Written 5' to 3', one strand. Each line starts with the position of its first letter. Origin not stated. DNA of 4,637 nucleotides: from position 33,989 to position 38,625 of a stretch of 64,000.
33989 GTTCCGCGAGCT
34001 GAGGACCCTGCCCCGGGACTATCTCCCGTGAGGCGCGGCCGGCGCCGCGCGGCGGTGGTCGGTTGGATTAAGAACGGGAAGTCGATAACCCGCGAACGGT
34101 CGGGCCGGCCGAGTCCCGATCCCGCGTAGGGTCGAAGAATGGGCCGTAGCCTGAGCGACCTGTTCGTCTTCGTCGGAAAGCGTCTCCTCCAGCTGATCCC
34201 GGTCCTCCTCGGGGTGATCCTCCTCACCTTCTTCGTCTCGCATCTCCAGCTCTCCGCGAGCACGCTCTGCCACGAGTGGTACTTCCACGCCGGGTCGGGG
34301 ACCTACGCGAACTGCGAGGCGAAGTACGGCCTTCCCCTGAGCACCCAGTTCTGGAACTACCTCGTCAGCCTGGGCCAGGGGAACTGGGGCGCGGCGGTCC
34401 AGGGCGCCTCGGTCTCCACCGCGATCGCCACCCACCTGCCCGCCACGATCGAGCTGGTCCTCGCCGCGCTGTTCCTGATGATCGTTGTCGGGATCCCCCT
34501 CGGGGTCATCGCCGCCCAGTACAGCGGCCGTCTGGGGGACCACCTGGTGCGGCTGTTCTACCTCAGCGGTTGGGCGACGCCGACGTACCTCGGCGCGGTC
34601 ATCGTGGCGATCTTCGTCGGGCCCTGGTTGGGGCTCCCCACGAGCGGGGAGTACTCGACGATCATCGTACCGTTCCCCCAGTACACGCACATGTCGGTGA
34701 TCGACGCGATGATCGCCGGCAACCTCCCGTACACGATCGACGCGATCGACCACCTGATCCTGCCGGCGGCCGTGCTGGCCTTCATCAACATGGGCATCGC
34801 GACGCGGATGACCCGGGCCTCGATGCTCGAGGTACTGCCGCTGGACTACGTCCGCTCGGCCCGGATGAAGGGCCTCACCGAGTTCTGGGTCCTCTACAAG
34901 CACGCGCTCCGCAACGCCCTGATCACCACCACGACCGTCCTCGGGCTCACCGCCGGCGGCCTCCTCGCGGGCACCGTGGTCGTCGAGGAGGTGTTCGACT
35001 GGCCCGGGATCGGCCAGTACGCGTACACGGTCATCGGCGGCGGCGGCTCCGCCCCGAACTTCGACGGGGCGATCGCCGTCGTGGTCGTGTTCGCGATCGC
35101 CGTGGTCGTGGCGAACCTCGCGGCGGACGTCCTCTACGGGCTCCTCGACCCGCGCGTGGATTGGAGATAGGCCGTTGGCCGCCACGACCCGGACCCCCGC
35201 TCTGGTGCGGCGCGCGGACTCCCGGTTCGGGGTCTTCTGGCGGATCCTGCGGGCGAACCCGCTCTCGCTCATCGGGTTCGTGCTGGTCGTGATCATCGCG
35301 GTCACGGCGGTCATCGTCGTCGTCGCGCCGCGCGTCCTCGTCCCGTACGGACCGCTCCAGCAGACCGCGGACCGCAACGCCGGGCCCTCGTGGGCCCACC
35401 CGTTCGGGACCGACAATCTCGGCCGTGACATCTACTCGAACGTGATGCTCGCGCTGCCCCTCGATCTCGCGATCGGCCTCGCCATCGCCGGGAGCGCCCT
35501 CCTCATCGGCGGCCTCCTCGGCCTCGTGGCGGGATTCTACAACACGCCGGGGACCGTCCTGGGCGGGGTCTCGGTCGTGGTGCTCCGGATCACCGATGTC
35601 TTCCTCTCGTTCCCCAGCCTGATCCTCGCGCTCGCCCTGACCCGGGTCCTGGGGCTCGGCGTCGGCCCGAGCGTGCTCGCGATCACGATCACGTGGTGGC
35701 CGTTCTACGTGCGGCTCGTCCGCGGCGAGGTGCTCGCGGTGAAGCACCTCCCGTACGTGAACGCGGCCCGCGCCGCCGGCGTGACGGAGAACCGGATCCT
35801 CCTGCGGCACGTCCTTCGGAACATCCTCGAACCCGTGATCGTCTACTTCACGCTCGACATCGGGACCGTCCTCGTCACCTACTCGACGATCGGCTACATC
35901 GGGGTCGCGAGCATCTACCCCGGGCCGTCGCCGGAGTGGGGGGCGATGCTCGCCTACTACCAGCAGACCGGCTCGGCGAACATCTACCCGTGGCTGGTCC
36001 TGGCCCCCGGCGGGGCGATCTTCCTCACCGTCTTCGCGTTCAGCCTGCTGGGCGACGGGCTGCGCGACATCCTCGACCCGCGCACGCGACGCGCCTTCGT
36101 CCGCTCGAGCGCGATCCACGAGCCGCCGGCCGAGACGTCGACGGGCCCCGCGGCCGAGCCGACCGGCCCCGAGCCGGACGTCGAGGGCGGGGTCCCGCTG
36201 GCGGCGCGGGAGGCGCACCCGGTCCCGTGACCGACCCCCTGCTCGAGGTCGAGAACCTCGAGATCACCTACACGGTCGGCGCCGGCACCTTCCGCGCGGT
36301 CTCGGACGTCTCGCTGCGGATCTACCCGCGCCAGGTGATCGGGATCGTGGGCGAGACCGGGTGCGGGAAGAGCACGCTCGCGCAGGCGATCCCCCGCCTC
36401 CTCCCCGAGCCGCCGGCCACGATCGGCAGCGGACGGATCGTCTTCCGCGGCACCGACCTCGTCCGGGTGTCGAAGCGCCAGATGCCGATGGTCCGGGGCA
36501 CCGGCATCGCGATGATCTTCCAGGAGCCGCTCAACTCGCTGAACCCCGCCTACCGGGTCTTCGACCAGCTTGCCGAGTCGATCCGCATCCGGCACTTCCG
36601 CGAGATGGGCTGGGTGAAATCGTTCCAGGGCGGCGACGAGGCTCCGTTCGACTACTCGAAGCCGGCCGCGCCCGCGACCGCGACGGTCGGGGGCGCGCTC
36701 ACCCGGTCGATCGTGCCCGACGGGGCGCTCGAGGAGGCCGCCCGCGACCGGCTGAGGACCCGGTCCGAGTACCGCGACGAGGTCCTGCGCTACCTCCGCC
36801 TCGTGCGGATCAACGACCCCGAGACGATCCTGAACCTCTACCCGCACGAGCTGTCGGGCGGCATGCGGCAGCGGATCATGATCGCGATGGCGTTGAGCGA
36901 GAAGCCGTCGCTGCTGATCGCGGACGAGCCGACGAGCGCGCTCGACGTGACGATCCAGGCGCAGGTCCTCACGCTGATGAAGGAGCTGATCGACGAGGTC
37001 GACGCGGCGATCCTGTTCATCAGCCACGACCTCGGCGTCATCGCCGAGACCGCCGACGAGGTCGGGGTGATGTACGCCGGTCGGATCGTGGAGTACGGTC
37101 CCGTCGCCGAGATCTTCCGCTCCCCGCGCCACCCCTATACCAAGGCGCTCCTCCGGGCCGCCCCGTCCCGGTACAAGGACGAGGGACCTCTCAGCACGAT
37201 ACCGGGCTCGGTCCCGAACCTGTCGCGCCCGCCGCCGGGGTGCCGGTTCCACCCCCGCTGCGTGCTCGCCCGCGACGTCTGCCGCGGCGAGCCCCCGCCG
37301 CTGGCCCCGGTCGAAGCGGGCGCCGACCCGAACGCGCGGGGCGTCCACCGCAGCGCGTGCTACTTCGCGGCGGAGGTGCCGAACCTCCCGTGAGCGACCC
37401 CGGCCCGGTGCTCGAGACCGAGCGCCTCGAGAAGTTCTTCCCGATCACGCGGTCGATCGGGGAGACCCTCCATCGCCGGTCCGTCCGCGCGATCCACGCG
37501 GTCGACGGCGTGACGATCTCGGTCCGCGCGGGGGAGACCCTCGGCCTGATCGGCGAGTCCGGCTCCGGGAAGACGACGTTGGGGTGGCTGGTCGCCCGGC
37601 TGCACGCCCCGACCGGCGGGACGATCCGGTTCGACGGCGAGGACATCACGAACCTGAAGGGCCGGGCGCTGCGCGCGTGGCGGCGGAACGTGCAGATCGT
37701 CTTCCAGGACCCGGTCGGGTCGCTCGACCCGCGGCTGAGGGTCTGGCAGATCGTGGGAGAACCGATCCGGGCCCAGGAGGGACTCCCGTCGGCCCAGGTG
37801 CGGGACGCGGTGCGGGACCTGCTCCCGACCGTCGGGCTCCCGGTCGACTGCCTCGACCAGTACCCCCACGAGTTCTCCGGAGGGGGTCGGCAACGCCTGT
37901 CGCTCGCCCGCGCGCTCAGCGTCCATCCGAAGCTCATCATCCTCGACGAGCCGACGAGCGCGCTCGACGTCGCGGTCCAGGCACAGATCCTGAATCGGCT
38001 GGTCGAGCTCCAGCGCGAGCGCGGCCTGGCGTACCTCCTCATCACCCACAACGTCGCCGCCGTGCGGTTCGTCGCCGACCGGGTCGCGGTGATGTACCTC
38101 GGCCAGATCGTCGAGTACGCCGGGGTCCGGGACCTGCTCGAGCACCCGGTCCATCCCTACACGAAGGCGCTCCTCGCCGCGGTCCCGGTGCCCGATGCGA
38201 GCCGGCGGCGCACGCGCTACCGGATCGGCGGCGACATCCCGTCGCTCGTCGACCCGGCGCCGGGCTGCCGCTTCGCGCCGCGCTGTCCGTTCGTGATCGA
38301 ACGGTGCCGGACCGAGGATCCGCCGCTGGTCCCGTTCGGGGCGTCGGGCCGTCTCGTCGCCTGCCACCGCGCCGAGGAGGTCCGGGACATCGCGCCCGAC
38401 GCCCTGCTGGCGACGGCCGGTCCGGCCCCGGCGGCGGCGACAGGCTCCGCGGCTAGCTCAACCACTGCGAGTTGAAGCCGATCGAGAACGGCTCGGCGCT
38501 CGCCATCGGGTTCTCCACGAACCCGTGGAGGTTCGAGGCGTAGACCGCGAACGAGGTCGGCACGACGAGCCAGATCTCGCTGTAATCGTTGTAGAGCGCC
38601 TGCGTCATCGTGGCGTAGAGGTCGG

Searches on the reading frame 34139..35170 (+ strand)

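Call 5: search_protein_families(library=pfam, proteins=[window:34139-35170:+])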
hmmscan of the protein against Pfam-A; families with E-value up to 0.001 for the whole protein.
window:34139-35170:+ (343 aa): 1 family
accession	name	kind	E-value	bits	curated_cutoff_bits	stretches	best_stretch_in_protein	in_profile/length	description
PF00528.27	BPD_transp_1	-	1.1e-33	117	26.4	1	118-341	1-183/184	Binding-protein-dependent transport system inner membrane component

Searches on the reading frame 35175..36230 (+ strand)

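Call 5: search_protein_families(library=pfam, proteins=[window:35175-36230:+])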
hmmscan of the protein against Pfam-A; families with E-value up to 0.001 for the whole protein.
window:35175-36230:+ (351 aa): 2 families
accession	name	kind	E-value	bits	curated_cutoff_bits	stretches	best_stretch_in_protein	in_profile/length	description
PF00528.27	BPD_transp_1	-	9.6e-27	94.3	26.4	1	114-306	3-184/184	Binding-protein-dependent transport system inner membrane component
PF12911.12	OppC_N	-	9.9e-07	29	23.9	1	16-71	1-53/53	N-terminal TM domain of oligopeptide transport permease C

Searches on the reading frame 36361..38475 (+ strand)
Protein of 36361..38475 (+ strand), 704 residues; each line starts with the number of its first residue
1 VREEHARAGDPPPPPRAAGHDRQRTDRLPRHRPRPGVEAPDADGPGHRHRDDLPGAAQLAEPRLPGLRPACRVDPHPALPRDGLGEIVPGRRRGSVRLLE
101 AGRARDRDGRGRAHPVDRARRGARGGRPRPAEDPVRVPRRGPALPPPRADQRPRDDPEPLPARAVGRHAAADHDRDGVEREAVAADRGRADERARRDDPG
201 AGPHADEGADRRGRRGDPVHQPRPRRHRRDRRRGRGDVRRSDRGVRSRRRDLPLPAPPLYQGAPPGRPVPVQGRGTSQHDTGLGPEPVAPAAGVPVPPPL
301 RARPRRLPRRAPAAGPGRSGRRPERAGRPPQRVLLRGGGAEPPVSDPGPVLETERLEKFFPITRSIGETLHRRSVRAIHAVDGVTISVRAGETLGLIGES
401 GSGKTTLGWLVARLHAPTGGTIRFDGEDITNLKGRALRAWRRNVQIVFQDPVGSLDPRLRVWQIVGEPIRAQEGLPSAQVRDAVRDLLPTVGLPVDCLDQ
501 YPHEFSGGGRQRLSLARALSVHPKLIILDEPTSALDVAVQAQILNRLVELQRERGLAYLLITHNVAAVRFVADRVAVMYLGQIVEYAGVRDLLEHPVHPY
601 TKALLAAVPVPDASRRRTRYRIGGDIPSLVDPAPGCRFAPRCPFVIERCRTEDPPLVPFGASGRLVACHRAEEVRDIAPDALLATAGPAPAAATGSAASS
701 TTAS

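Call 5: search_protein_families(library=pfam, proteins=[window:36361-38475:+])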
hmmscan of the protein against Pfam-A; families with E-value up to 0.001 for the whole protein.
window:36361-38475:+ (704 aa): 3 families
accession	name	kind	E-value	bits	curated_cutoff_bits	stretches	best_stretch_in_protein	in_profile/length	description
PF00005.33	ABC_tran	-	1.4e-30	107.1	25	1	382-533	2-137/137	ABC transporter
PF08352.17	oligo_HPY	-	3.1e-19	69.6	27.1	1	584-649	1-65/65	Oligopeptide/dipeptide transporter, C-terminal region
PF13304.12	AAA_21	-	2.9e-05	24.7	27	0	514-566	247-301/304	AAA domain, putative AbiEii toxin, Type IV TA system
